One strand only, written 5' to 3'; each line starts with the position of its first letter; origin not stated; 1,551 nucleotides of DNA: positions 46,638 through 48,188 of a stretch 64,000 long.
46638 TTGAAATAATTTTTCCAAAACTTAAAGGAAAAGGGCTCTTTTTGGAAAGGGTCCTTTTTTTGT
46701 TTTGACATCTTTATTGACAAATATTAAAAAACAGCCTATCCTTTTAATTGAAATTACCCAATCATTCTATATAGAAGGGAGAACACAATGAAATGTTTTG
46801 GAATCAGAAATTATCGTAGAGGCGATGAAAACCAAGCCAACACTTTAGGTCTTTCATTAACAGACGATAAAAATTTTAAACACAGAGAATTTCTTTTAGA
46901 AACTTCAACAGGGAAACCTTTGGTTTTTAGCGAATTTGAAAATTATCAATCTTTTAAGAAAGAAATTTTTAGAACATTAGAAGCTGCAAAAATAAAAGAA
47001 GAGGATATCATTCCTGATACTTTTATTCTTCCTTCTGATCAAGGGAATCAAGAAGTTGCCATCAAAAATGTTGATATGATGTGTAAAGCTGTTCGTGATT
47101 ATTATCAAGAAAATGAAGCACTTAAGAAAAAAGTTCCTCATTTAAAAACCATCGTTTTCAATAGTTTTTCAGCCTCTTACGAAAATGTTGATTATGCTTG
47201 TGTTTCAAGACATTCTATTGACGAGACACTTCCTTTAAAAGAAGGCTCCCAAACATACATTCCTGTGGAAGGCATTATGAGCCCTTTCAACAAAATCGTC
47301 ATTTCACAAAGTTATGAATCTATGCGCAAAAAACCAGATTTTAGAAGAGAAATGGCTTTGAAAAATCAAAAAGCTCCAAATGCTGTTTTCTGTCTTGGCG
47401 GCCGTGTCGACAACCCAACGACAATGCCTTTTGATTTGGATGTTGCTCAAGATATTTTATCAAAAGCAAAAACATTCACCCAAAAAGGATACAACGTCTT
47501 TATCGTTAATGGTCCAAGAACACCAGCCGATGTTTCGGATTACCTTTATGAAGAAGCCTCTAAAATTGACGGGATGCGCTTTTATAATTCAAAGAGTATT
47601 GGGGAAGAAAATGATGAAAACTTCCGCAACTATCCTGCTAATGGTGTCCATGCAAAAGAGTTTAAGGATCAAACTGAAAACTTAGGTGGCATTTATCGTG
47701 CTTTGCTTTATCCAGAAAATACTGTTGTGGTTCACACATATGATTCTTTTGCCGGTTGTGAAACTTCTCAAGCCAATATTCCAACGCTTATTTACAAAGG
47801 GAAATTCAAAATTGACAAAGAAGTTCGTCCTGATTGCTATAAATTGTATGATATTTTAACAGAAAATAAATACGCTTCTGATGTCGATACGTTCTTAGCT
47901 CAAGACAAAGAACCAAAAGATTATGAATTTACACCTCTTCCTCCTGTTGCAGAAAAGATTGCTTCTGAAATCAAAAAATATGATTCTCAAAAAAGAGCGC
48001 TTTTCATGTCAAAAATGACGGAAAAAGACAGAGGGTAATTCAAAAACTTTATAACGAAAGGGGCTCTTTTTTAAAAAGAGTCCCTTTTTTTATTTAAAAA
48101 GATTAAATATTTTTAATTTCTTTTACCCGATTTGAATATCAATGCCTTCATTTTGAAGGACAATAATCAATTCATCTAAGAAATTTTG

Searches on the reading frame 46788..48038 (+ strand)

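Call 63: search_protein_families(library=pfam, max_evalue=0.01, proteins=[window:46788-48038:+])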
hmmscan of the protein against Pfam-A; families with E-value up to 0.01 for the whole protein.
window:46788-48038:+ (416 aa): 1 family
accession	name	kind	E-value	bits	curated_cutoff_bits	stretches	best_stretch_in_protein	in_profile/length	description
PF06258.17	Mito_fiss_Elm1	-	0.001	18.7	27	1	188-269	136-215/304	Mitochondrial fission ELM1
